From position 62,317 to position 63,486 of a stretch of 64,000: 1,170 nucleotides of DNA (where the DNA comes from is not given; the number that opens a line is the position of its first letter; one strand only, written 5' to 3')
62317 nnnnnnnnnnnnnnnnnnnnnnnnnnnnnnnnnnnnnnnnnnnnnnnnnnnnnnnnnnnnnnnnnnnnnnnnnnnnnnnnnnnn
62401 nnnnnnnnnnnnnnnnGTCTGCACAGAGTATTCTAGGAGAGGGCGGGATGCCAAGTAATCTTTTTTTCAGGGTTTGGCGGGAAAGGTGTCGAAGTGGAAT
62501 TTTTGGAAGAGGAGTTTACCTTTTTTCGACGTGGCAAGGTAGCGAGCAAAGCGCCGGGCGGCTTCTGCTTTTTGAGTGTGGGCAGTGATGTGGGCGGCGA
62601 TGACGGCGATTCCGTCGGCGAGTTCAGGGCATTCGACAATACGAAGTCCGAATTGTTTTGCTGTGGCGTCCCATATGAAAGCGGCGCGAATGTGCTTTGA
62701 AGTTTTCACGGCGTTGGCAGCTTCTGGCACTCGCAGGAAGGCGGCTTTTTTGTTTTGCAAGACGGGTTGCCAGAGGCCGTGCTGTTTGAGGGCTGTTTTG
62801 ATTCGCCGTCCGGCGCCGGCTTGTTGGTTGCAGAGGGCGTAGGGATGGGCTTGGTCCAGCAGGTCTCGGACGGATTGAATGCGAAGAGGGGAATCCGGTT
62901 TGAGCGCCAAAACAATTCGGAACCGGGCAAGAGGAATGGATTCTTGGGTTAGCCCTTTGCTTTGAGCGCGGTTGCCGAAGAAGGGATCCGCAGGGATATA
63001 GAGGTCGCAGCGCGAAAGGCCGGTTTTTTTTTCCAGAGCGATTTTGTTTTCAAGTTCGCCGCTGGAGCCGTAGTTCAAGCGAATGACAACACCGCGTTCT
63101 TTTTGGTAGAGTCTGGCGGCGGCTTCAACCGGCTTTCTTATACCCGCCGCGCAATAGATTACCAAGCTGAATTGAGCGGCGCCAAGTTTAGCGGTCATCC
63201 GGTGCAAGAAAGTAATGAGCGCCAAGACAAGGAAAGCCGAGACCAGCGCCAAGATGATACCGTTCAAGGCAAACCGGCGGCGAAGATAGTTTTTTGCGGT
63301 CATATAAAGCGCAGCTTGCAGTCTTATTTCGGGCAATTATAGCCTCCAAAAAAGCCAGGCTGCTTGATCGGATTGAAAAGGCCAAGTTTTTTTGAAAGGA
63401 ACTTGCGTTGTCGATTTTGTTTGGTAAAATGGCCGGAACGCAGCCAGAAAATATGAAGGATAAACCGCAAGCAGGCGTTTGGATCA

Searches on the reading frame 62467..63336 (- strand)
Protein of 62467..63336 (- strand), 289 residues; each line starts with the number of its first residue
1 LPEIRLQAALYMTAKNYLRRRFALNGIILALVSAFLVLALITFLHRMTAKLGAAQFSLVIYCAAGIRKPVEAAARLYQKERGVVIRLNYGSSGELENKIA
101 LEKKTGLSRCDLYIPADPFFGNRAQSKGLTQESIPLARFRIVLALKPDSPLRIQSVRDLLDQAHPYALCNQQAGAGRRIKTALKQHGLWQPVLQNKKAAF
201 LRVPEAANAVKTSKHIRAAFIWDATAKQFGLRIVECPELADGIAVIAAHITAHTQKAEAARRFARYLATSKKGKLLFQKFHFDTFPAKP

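Call 82: search_protein_families(library=ncbifam, proteins=[window:62467-63336:-], max_evalue=0.00001)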
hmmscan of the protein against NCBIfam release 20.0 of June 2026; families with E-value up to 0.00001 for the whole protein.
window:62467-63336:- (289 aa): 3 families
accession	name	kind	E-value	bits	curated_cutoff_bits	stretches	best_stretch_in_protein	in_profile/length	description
TIGR01256.1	modA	equivalog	2.4e-08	34.1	62.5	1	63-275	1-212/217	molybdate ABC transporter substrate-binding protein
NF002918.0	PRK03537.1-4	equivalog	1.7e-06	27.5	288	0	54-162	4-107/246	molybdate ABC transporter substrate-binding protein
NF011620.1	PRK15046.1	equivalog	9.1e-06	24.7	310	0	38-132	7-98/334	2-aminoethylphosphonate ABC transporter substrate-binding protein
